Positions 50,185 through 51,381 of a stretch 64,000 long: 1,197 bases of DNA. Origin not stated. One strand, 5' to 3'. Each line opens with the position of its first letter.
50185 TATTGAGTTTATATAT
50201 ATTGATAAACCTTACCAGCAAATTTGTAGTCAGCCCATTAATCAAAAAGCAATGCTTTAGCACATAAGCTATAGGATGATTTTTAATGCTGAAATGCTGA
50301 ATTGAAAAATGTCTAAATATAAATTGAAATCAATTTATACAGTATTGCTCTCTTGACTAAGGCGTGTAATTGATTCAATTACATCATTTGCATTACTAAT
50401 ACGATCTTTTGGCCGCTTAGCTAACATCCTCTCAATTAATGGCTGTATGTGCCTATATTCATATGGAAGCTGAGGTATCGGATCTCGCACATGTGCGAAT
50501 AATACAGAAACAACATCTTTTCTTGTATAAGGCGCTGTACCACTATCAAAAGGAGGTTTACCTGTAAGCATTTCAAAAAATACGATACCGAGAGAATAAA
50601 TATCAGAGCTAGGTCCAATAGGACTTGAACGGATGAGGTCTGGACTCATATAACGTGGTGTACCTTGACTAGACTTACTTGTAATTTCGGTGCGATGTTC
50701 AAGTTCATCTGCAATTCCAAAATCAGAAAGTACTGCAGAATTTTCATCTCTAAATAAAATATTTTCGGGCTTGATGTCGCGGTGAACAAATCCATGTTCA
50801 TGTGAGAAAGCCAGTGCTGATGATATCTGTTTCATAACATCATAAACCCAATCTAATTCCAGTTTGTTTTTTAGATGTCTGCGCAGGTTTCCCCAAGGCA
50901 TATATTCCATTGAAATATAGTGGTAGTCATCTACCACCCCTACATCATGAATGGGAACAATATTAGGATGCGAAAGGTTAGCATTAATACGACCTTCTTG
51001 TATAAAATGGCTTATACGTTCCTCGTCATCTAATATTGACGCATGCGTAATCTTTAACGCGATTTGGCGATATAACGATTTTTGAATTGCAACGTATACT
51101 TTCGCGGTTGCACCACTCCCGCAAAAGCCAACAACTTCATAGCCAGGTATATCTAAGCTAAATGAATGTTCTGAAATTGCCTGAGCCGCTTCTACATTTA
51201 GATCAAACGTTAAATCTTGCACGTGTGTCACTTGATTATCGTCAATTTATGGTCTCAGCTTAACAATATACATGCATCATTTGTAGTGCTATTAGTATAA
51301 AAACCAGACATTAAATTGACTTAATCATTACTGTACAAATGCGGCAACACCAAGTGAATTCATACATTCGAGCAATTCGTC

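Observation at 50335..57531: Second type-IV-pilus-class chemosensory operon (CheY-CheW-MCP-ChpA-like CheA/REC hybrid) with no CheR or CheB, directly followed by a Hanks-type Ser/Thr kinase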

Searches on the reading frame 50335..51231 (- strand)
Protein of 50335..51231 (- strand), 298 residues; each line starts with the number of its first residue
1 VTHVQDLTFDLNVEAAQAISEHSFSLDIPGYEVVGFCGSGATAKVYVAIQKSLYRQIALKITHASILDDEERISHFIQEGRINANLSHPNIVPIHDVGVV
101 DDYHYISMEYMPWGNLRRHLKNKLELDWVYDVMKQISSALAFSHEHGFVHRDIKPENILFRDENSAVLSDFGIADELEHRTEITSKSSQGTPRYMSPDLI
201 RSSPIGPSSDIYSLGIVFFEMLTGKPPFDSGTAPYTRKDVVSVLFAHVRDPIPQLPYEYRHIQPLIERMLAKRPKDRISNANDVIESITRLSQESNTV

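Call 4: search_protein_families(library=pfam, proteins=[window:50335-51231:-], max_evalue=0.01)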
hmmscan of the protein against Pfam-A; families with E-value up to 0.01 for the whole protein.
window:50335-51231:- (298 aa): 5 families
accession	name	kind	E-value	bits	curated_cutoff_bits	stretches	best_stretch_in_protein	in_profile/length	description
PF00069.31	Pkinase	-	3.8e-55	187.6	31.7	1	31-282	1-255/263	Protein kinase domain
PF07714.23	PK_Tyr_Ser-Thr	-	3.5e-36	125.3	23.1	1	38-279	8-250/258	Protein tyrosine and serine/threonine kinase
PF03109.22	ABC1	-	1.7e-05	24.5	22.9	1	108-181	147-221/244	ABC1 atypical kinase-like domain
PF17667.7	Pkinase_fungal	-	0.00031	20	24.1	1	144-203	304-368/387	Fungal protein kinase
PF01636.29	APH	-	0.0014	18.9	23.2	1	119-172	140-195/239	Phosphotransferase enzyme family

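Call 5: search_protein_families(library=ncbifam, proteins=[window:50335-51231:-], max_evalue=0.001)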
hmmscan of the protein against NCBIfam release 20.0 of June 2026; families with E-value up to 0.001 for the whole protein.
window:50335-51231:- (298 aa): 17 families
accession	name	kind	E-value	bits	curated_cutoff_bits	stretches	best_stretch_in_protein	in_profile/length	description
NF033483.0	PknB_PASTA_kin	equivalog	2.8e-68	231.3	450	1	31-295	9-272/563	Stk1 family PASTA domain-containing Ser/Thr kinase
NF047741.1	antiphage_MADS6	equivalog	3.6e-42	144.7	460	2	115-296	284-465/612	methylation-associated defense system protein kinase MAD6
NF052427.1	StpK7MSMEG_1200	equivalog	4.1e-39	134.5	900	1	31-290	9-267/601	serine/threonine protein kinase StpK7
TIGR03903.1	TOMM_kin_cyc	equivalog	7.4e-31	106.9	705.75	1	56-289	5-245/1267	TOMM system kinase/cyclase fusion protein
NF009651.0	PRK13184.1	equivalog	2.6e-29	101.8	839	1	30-289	3-288/932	serine/threonine-protein kinase PknD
NF038150.1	lanthi_synth_IV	equivalog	9.4e-20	70.5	650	1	105-292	269-457/851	class IV lanthionine synthetase LanL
NF053615.1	SerThrKinAfsKStmc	equivalog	3.9e-19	68.8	1300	1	28-281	12-258/809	protein serine/threonine kinase AfsK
NF033442.0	BREX_PglW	equivalog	5.4e-17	60.8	990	2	30-199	513-679/1391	BREX system serine/threonine kinase PglW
NF058632.1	SerThrKinPrkT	equivalog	3.3e-10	39.5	280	1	31-162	23-152/322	serine/threonine protein kinase PrkT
NF038151.1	lanthi_synth_III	equivalog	3.3e-10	39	575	1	126-223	335-424/833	class III lanthionine synthetase LanKC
TIGR03724.2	arch_bud32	equivalog_domain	1.1e-08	34.8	125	1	42-179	3-136/193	KEOPS complex kinase/ATPase Bud32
NF043056.1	T4SS_LegK1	equivalog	2e-08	33.3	550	1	145-279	207-346/516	Dot/Icm T4SS effector kinase LegK1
NF011464.0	PRK14879.1-7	equivalog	5e-06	26.4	246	1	67-175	44-150/221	Kae1-associated kinase Bud32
NF007174.0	PRK09605.1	equivalog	6.3e-06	24.9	447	1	39-177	343-476/535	bifunctional N(6)-L-threonylcarbamoyladenine synthase/serine/threonine protein kinase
NF041408.1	XopAU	subfamily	4.6e-05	23.2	450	1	129-279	330-470/498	XopAU family type III secretion system effector serine/threonine kinase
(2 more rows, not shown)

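Call 21: find_homologous_proteins(query=window:50335-51231:-, max_evalue=1e-10)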
Query window:50335-51231:- (298 aa): 7271 proteins with E <= 1e-10 among 8000 candidates; the best 120 are listed.
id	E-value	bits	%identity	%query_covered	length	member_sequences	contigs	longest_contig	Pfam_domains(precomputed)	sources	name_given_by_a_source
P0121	3.0e-195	665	99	100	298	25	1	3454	PF07714.24,PF00069.32,PF03109.23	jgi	-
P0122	8.0e-148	509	75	98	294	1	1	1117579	PF07714.24,PF00069.32,PF03109.23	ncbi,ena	-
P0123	7.3e-146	503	69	99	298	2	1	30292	PF07714.24,PF00069.32,PF03109.23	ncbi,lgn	-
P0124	7.9e-146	503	73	97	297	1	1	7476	PF07714.24,PF00069.32,PF03109.23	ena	-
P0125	1.5e-144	498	73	98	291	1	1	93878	PF07714.24,PF00069.32,PF03109.23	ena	-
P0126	2.9e-143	494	68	99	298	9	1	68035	PF07714.24,PF00069.32,PF03109.23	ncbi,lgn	-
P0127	9.7e-141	486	67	98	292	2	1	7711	PF07714.24,PF00069.32,PF03109.23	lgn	-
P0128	1.1e-140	486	71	98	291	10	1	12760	PF07714.24,PF00069.32,PF03109.23,PF01636.30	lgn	-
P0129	1.6e-140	485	70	98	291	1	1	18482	PF07714.24,PF00069.32,PF03109.23,PF01636.30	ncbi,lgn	-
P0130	8.0e-138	476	70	97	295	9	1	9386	PF07714.24,PF00069.32,PF03109.23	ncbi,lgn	-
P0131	1.1e-134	466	68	98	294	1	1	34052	PF07714.24,PF00069.32,PF03109.23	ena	-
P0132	3.3e-122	425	64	97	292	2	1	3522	PF07714.24,PF00069.32,PF03109.23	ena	-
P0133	5.6e-120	418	61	97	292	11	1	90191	PF07714.24,PF00069.32,PF03109.23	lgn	-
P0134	4.6e-117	408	60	97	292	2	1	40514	PF07714.24,PF00069.32,PF03109.23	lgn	-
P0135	3.9e-108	379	60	99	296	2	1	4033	PF07714.24,PF00069.32,PF17667.8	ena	-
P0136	5.2e-107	375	62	98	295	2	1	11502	PF07714.24,PF00069.32,PF17667.8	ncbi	-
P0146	6.2e-64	234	44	88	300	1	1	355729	PF07714.24,PF00069.32,PF03109.23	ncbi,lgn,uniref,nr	ncbi:MAG: hypothetical protein CSA09_01650 [Candidatus Contendobacter odensis]|uniref:non-specific s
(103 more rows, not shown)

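Call 32: find_encoding_contigs(protein=P0133, flank=10000, max_places=1)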
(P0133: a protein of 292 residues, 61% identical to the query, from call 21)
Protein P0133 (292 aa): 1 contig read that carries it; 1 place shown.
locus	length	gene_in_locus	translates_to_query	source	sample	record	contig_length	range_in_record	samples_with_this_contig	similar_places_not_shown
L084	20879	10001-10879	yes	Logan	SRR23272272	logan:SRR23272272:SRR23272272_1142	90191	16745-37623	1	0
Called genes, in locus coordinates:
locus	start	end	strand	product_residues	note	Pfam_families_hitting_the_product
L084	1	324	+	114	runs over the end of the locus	-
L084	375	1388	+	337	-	PF12686:DUF3800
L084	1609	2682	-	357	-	-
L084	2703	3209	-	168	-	-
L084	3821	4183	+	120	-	PF00072:Response_reg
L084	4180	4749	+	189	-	PF01584:CheW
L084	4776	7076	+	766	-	PF00672:HAMP, PF00015:MCPsignal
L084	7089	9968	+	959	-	PF01627:Hpt (weak), PF02518:HATPase_c, PF01584:CheW, PF00072:Response_reg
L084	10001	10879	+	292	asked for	PF00069:Pkinase, PF03109:ABC1 (faint), PF07714:PK_Tyr_Ser-Thr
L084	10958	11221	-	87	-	-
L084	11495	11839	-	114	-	PF04358:DsrC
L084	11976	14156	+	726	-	PF07715:Plug, PF00593:TonB_dep_Rec_b-barrel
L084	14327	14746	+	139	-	-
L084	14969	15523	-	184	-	PF16998:17kDa_Anti_2 (weak)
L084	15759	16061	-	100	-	PF16231:DUF4890 (weak)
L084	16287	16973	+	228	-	PF00072:Response_reg, PF00486:Trans_reg_C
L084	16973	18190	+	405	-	PF00672:HAMP, PF00512:HisKA, PF02518:HATPase_c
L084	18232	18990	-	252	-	PF05708:Peptidase_C92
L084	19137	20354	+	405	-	PF00561:Abhydrolase_1, PF12697:Abhydrolase_6, PF00326:Peptidase_S9 (weak), PF12146:Hydrolase_4, PF12740:PETase (faint), PF02566:OsmC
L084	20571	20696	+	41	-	-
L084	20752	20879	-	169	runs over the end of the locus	-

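Call 33: find_encoding_contigs(protein=P0134, flank=10000, max_places=1)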
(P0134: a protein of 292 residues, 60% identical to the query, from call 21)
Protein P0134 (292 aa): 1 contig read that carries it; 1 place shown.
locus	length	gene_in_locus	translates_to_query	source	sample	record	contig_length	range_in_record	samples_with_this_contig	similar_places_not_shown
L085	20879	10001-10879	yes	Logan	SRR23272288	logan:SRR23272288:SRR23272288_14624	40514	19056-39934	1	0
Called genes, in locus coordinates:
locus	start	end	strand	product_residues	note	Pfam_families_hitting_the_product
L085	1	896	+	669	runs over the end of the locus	PF00580:UvrD-helicase, PF01443:Viral_helicase1 (faint), PF13245:AAA_19, PF13604:AAA_30 (faint)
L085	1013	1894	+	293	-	PF05168:HEPN (weak)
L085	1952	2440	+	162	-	-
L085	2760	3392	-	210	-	-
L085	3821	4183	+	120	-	PF00072:Response_reg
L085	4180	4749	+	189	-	PF01584:CheW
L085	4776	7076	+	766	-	PF00672:HAMP, PF00015:MCPsignal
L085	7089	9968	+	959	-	PF01627:Hpt, PF02518:HATPase_c, PF01584:CheW, PF00072:Response_reg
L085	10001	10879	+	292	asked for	PF00069:Pkinase, PF03109:ABC1 (faint), PF07714:PK_Tyr_Ser-Thr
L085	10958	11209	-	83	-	-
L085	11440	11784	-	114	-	PF04358:DsrC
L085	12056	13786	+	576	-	PF13687:DUF4153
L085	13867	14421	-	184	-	PF16998:17kDa_Anti_2 (weak)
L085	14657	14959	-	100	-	PF16231:DUF4890 (weak)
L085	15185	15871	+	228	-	PF00072:Response_reg, PF00486:Trans_reg_C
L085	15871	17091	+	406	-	PF00672:HAMP, PF00512:HisKA, PF02518:HATPase_c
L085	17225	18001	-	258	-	PF05708:Peptidase_C92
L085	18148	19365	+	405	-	PF00561:Abhydrolase_1, PF12697:Abhydrolase_6, PF00326:Peptidase_S9 (weak), PF12146:Hydrolase_4, PF12740:PETase (faint), PF02566:OsmC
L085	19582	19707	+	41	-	-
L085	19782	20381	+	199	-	PF10399:UCR_Fe-S_N (weak), PF00355:Rieske (weak)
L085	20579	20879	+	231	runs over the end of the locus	PF00857:Isochorismatase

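Call 34: find_encoding_contigs(protein=P0136, flank=10000, max_places=1)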
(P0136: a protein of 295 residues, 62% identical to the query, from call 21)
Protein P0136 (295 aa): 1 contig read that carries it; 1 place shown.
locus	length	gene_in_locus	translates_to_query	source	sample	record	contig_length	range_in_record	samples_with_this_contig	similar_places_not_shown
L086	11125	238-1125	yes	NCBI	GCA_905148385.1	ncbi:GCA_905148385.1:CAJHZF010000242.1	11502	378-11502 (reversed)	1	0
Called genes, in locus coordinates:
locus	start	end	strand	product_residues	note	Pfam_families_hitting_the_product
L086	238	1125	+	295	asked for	PF00069:Pkinase, PF07714:PK_Tyr_Ser-Thr, PF17667:Pkinase_fungal (weak)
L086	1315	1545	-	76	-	-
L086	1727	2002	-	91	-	PF03992:ABM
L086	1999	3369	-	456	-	PF00144:Beta-lactamase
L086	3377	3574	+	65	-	-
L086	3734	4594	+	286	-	-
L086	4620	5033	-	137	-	PF06094:GGACT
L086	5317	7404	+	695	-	PF00009:GTP_EFTU, PF03144:GTP_EFTU_D2, PF22042:EF-G_D2, PF14492:EFG_III, PF03764:EFG_IV, PF00679:EFG_C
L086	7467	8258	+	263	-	PF13365:Trypsin_2 (weak)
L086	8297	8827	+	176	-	-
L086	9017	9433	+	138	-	PF01842:ACT (faint), PF22468:ACT_9 (faint)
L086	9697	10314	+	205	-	PF00440:TetR_N (faint), PF08511:COQ9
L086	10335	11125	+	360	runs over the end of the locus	PF04307:YdjM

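Call 35: find_encoding_contigs(protein=P0146, flank=8000, max_places=1)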
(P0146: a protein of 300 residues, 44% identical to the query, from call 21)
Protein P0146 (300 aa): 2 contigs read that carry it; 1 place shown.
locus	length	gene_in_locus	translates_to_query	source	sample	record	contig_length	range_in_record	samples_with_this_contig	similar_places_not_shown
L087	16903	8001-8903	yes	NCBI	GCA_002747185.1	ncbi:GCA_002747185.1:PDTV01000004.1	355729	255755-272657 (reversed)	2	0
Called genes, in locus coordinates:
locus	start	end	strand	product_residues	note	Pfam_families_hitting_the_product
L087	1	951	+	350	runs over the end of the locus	PF03328:HpcH_HpaI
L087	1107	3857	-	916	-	PF00012:HSP70, PF12531:DUF3731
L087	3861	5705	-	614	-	PF00012:HSP70, PF06723:MreB_Mbl (weak)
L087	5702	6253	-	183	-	PF10816:DUF2760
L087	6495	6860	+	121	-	PF00072:Response_reg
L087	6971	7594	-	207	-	PF12339:DNAJ_related, PF00226:DnaJ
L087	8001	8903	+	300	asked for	PF00069:Pkinase, PF07714:PK_Tyr_Ser-Thr, PF03109:ABC1 (faint)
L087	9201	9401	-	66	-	-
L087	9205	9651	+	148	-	-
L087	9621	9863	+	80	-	-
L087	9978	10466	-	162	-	-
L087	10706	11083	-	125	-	-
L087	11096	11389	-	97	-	PF09907:HigB_toxin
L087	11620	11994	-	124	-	-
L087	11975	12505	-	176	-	PF22022:Phage_int_M, PF00589:Phage_integrase (weak)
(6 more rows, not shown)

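Call 67: find_related_loci(query=A3, collection=metagenome_contigs, flank=10000)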
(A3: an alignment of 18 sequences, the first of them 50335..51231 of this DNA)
Query A3 (298 aa) in metagenome_contigs; peptide patterns used: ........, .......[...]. (x = any residue, [..] = any of these).
600 stretches matched a pattern (row limit reached: there are more); 587 encode a relative of the query (tblastn E <= 1e-3); the best 80 are kept; 80 distinct loci.
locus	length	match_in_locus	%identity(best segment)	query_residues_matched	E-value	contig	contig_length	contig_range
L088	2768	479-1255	42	26-288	2e-65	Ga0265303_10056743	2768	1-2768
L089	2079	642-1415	42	28-288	3e-65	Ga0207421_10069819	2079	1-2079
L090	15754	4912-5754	37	27-298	7e-62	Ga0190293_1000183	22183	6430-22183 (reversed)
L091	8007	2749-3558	40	23-297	3e-61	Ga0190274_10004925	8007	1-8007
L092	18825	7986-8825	38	8-294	1e-60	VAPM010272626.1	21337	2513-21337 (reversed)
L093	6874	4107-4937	38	13-294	9e-57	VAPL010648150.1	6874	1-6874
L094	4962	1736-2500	39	28-286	7e-55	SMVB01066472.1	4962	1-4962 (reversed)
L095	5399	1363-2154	38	31-295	5e-55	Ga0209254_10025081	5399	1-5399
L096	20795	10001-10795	37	19-290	3e-55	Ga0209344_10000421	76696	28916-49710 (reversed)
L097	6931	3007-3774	37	31-288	7e-53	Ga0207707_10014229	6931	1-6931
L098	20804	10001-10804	35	31-296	4e-51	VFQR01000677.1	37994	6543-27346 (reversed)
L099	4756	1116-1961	37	12-289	1e-50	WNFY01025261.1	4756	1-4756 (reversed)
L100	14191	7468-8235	37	31-288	4e-50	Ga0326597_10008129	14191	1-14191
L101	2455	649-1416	35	31-288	5e-50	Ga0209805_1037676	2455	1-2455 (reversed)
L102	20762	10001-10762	36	31-286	1e-49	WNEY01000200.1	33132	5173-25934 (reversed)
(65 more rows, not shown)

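Call 90: search_solved_structures(query=window:50335-51231:-, max_evalue=1e-30)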
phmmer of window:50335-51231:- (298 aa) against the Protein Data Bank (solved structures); distinct sequences matched with E-value up to 1e-30: 19.
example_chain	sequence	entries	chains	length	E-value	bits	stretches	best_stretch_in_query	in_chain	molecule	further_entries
9ruk_A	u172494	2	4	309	4.5e-40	140.7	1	31-282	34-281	Serine/threonine-protein kinase StkP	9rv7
9ru3_A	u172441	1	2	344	6.5e-40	140.1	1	31-282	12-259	Serine/threonine-protein kinase StkP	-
9ruj_A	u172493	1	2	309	8.3e-40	139.8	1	31-282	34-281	Serine/threonine-protein kinase StkP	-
5u94_A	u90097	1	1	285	2.6e-36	128.3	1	31-290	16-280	Serine/threonine-protein kinase PknB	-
6b2p_A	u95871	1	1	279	2.7e-36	128.2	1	31-290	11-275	Serine/threonine-protein kinase PknB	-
1o6y_A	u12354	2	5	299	3.2e-36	128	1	31-290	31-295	SERINE/THREONINE-PROTEIN KINASE PKNB | Probable serine/threonine-protein kinase pknB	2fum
1mru_A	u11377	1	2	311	3.3e-36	128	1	31-290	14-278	Probable serine/threonine-protein kinase pknB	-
9ymt_A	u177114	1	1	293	2e-35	125.4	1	30-280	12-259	Serine/Threonine Kinase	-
4eqm_A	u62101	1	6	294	2e-35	125.4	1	30-280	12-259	Protein kinase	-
6i2p_A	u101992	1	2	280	2.6e-35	125.1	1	31-290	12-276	Serine/threonine-protein kinase PknB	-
3f69_A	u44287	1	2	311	3e-35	124.8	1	31-290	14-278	Serine/threonine-protein kinase pknB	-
3ori_A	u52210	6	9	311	4.2e-35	124.4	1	31-290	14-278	Serine/threonine protein kinase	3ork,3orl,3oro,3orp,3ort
3orm_A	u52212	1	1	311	4.2e-35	124.3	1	31-290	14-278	Serine/threonine protein kinase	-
3f61_A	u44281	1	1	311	1.6e-34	122.4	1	31-290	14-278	Serine/threonine-protein kinase pknB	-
4ow8_A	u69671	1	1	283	2.2e-33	118.7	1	32-283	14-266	Serine/threonine-protein kinase PknA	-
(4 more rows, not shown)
